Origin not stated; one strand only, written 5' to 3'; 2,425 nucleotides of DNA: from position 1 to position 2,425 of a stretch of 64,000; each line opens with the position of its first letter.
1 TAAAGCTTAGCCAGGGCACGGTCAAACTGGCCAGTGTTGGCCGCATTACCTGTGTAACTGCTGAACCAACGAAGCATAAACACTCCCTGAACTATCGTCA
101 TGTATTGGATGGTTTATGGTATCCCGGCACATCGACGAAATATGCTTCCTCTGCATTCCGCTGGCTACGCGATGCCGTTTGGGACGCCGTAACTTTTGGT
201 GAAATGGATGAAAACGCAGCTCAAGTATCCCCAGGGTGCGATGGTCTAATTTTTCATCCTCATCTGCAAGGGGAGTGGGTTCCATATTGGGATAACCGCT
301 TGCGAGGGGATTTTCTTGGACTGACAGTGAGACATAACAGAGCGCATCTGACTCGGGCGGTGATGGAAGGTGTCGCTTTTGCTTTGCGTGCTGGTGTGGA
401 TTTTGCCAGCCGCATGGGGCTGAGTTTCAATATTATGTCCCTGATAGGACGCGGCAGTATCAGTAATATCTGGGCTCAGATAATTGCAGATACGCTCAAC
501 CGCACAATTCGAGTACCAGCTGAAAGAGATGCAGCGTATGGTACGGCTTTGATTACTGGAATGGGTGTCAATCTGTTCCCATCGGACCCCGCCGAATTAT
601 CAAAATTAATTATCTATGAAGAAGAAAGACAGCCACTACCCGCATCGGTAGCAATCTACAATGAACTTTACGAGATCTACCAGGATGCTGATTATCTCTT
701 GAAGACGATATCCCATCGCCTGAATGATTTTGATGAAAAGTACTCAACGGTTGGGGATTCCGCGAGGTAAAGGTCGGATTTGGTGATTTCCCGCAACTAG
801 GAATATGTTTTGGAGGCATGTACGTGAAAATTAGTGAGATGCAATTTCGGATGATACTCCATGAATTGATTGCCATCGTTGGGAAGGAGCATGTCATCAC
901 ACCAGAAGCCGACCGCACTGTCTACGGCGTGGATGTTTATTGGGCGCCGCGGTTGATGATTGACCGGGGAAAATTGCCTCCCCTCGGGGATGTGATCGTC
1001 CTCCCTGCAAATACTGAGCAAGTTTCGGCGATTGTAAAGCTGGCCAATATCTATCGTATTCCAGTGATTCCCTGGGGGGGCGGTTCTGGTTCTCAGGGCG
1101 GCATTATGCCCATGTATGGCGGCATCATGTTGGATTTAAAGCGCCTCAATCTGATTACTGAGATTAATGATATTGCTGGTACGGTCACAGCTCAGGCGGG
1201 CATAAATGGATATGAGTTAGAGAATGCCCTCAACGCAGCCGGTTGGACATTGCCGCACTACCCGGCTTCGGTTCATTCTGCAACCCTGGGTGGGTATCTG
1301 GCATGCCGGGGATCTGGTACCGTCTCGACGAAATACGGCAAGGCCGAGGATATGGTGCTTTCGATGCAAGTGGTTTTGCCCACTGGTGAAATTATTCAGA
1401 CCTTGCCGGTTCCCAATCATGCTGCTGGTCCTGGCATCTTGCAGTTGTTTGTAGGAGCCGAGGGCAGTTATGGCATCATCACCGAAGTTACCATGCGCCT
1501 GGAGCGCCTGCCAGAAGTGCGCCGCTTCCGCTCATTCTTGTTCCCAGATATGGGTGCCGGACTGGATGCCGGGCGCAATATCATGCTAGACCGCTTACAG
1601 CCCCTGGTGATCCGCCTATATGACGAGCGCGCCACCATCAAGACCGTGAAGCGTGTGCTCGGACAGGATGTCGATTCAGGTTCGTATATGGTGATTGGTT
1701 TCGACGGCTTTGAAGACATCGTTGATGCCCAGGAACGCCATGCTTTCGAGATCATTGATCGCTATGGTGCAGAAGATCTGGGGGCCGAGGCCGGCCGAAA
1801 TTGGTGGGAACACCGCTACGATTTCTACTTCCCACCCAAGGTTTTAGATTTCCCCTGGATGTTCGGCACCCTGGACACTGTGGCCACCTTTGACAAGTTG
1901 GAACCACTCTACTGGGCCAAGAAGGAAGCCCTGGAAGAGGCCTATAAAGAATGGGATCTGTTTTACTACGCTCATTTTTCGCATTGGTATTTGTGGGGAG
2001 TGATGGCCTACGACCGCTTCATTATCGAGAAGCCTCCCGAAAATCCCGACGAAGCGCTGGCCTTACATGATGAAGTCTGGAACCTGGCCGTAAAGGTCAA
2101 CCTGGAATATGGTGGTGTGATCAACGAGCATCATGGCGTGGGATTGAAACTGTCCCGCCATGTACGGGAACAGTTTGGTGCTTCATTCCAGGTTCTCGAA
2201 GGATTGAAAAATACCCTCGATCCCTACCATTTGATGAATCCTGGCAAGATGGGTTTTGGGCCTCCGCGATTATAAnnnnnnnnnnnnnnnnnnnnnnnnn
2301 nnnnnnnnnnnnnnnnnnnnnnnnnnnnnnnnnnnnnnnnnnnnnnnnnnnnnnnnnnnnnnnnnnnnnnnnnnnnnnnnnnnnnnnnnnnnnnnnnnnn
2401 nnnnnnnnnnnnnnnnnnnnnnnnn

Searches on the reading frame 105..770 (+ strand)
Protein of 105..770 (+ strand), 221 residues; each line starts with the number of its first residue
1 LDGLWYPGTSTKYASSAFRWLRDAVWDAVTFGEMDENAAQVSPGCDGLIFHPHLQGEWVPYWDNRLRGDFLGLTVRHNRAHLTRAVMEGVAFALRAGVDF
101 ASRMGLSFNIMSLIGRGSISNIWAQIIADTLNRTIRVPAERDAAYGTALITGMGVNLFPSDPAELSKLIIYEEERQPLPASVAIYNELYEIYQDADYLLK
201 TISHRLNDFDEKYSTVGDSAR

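Call 3: search_protein_families(library=pfam, proteins=[window:105-770:+], max_evalue=1)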
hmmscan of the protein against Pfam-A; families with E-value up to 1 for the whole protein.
window:105-770:+ (221 aa): 3 families
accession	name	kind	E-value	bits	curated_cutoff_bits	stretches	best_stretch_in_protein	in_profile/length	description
PF02782.22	FGGY_C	-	1.6e-25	90.5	27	1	3-153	36-196/198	FGGY family of carbohydrate kinases, C-terminal domain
PF18790.7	KfrB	-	0.14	12.7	25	0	190-220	13-41/54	KfrB Domain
PF21547.3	TTI1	-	0.15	12.4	27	1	191-213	39-61/90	TELO2-interacting protein 1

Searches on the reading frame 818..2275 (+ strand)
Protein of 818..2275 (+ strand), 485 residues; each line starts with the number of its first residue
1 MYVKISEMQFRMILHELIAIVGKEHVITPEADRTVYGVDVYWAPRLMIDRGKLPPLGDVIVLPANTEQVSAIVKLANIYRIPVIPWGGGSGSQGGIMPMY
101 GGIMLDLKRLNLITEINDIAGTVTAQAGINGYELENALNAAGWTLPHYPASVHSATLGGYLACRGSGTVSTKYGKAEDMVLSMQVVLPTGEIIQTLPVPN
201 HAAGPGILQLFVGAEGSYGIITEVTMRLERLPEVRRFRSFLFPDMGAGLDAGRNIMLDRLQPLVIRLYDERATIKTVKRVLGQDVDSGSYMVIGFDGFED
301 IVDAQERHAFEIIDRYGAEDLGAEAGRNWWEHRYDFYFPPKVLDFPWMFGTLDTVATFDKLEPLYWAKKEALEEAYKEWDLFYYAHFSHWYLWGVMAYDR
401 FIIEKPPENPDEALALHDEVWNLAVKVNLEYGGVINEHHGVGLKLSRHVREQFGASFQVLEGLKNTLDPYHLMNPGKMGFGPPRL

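Call 3: search_protein_families(library=pfam, proteins=[window:818-2275:+], max_evalue=1)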
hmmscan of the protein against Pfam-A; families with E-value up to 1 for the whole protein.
window:818-2275:+ (485 aa): 4 families
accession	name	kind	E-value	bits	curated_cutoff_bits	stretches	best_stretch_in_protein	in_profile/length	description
PF01565.28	FAD_binding_4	-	4.9e-38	130.4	26.4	1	58-195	2-138/139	FAD binding domain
PF02913.24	FAD-oxidase_C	-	3.8e-25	89.4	21.2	1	231-478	1-248/248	FAD linked oxidases, C-terminal domain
PF03816.19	LytR_cpsA_psr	-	0.011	16.3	24.6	1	269-304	49-82/150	LytR_cpsA_psr family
PF01094.35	ANF_receptor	-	0.14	11.6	25.4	1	58-89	52-83/353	Receptor family ligand binding region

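Call 4: search_protein_families(library=ncbifam, proteins=[window:818-2275:+], max_evalue=1)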
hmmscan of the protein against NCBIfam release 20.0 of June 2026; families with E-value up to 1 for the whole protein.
window:818-2275:+ (485 aa): 12 families
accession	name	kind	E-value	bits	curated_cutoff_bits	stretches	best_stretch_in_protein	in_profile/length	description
TIGR00387.1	glcD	equivalog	6.5e-52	176.8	567.9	2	60-320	1-263/413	glycolate oxidase subunit GlcD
NF008408.0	PRK11230.1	equivalog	2e-32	112.3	897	1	59-477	58-470/499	glycolate oxidase subunit GlcD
NF049975.1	2HglutDHaseYdiJ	equivalog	2.2e-26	92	1350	3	58-201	53-198/1018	D-2-hydroxyglutarate dehydrogenase YdiJ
NF008439.0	PRK11282.1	equivalog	1e-15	57.5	284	1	67-233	9-175/358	glycolate oxidase subunit GlcE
NF053785.1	DcplphribOxDprE1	equivalog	6.4e-10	38.8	500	1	60-231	19-183/449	decaprenylphosphoryl-beta-D-ribose oxidase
TIGR01676.1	GLDHase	equivalog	1.6e-09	37.1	458.25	1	59-227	64-224/541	L-galactonolactone dehydrogenase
TIGR01678.1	FAD_lactone_ox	subfamily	2.3e-09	36.7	396.8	1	60-227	18-177/438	sugar 1,4-lactone oxidase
TIGR01679.1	bact_FAD_ox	subfamily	8.5e-08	31.5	292.25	1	59-236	14-180/419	FAD-linked oxidoreductase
NF041227.1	BagG_FevA2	exception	2.8e-07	29.5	850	1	58-235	47-212/455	bagremycin/ferroverdin biosynthesis FAD-dependent oxygenase BagG/FevA2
TIGR01677.1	pln_FAD_oxido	subfamily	4.2e-05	22.2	383.1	1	102-230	83-213/560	FAD-dependent oxidoreductase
NF041226.1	BagK_FevA1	equivalog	0.00072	18.1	800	1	64-228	48-203/453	bagremycin/ferroverdin biosynthesis FAD-dependent oxygenase BagK/FevA1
NF010480.0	PRK13905.1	equivalog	0.059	12.2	259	1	58-192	35-161/303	UDP-N-acetylmuramate dehydrogenase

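Call 24: search_solved_structures(query=window:818-2275:+, max_evalue=1e-10)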
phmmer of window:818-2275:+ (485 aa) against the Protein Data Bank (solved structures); distinct sequences matched with E-value up to 1e-10: 30.
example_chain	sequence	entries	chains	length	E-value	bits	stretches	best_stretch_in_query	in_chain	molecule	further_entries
2uuu_A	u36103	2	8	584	1.5e-59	205.2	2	50-273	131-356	ALKYLDIHYDROXYACETONEPHOSPHATE SYNTHASE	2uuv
4bby_A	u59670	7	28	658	3.5e-41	144.6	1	29-271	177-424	ALKYLDIHYDROXYACETONEPHOSPHATE SYNTHASE, PEROXISOMAL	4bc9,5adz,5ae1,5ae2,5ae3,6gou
4bca_A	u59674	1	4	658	1e-40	143.1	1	29-271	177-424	ALKYLDIHYDROXYACETONEPHOSPHATE SYNTHASE, PEROXISOMAL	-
4bc7_A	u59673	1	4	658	1.7e-40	142.4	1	29-271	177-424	ALKYLDIHYDROXYACETONEPHOSPHATE SYNTHASE, PEROXISOMAL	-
8jdb_A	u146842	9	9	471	4.9e-40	140.9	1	15-478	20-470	Probable D-lactate dehydrogenase, mitochondrial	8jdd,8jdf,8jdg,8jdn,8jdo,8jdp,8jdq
8jdc_A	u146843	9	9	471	4.9e-40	140.9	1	15-478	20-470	Probable D-lactate dehydrogenase, mitochondrial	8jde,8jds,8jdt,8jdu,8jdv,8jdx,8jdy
3pm9_A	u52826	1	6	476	1.8e-34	122.5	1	16-233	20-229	Putative oxidoreductase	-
7qh2_C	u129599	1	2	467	8.6e-33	117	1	51-320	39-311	Lactate dehydrogenase (NAD(+),ferredoxin) subunit LctD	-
9qgz_A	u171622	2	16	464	2.6e-30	108.8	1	13-478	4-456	Glycolate oxidase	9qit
6lpn_A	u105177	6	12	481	8.5e-21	77.4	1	57-229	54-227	D-2-hydroxyglutarate dehydrogenase, mitochondrial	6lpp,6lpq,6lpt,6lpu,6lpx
8s7w_A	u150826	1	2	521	5.8e-17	64.7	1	59-265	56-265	Oxidoreductase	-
8s7r_A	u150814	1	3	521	6.2e-17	64.6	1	59-265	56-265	Oxidoreductase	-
8s7t_A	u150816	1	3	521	7.3e-17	64.4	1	59-265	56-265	Oxidoreductase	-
8s7q_A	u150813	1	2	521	7.3e-17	64.4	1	59-265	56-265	Oxidoreductase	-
8s7s_A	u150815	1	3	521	9.8e-17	64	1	59-265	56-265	Oxidoreductase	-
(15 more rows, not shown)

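Call 34: search_solved_structures(query=window:818-2275:+, max_evalue=1e-38, show_alignments=2)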
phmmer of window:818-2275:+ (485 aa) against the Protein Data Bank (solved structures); distinct sequences matched with E-value up to 1e-38: 6.
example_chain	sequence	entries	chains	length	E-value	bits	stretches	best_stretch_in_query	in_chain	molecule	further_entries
2uuu_A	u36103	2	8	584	1.5e-59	205.2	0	50-273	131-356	ALKYLDIHYDROXYACETONEPHOSPHATE SYNTHASE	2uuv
4bby_A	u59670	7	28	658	3.5e-41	144.6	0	29-271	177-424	ALKYLDIHYDROXYACETONEPHOSPHATE SYNTHASE, PEROXISOMAL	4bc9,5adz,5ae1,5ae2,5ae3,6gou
4bca_A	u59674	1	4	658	1e-40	143.1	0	29-271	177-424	ALKYLDIHYDROXYACETONEPHOSPHATE SYNTHASE, PEROXISOMAL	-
4bc7_A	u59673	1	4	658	1.7e-40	142.4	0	29-271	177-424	ALKYLDIHYDROXYACETONEPHOSPHATE SYNTHASE, PEROXISOMAL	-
8jdb_A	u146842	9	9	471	4.9e-40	140.9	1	15-478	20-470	Probable D-lactate dehydrogenase, mitochondrial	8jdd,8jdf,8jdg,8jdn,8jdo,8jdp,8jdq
8jdc_A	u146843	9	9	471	4.9e-40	140.9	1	15-478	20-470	Probable D-lactate dehydrogenase, mitochondrial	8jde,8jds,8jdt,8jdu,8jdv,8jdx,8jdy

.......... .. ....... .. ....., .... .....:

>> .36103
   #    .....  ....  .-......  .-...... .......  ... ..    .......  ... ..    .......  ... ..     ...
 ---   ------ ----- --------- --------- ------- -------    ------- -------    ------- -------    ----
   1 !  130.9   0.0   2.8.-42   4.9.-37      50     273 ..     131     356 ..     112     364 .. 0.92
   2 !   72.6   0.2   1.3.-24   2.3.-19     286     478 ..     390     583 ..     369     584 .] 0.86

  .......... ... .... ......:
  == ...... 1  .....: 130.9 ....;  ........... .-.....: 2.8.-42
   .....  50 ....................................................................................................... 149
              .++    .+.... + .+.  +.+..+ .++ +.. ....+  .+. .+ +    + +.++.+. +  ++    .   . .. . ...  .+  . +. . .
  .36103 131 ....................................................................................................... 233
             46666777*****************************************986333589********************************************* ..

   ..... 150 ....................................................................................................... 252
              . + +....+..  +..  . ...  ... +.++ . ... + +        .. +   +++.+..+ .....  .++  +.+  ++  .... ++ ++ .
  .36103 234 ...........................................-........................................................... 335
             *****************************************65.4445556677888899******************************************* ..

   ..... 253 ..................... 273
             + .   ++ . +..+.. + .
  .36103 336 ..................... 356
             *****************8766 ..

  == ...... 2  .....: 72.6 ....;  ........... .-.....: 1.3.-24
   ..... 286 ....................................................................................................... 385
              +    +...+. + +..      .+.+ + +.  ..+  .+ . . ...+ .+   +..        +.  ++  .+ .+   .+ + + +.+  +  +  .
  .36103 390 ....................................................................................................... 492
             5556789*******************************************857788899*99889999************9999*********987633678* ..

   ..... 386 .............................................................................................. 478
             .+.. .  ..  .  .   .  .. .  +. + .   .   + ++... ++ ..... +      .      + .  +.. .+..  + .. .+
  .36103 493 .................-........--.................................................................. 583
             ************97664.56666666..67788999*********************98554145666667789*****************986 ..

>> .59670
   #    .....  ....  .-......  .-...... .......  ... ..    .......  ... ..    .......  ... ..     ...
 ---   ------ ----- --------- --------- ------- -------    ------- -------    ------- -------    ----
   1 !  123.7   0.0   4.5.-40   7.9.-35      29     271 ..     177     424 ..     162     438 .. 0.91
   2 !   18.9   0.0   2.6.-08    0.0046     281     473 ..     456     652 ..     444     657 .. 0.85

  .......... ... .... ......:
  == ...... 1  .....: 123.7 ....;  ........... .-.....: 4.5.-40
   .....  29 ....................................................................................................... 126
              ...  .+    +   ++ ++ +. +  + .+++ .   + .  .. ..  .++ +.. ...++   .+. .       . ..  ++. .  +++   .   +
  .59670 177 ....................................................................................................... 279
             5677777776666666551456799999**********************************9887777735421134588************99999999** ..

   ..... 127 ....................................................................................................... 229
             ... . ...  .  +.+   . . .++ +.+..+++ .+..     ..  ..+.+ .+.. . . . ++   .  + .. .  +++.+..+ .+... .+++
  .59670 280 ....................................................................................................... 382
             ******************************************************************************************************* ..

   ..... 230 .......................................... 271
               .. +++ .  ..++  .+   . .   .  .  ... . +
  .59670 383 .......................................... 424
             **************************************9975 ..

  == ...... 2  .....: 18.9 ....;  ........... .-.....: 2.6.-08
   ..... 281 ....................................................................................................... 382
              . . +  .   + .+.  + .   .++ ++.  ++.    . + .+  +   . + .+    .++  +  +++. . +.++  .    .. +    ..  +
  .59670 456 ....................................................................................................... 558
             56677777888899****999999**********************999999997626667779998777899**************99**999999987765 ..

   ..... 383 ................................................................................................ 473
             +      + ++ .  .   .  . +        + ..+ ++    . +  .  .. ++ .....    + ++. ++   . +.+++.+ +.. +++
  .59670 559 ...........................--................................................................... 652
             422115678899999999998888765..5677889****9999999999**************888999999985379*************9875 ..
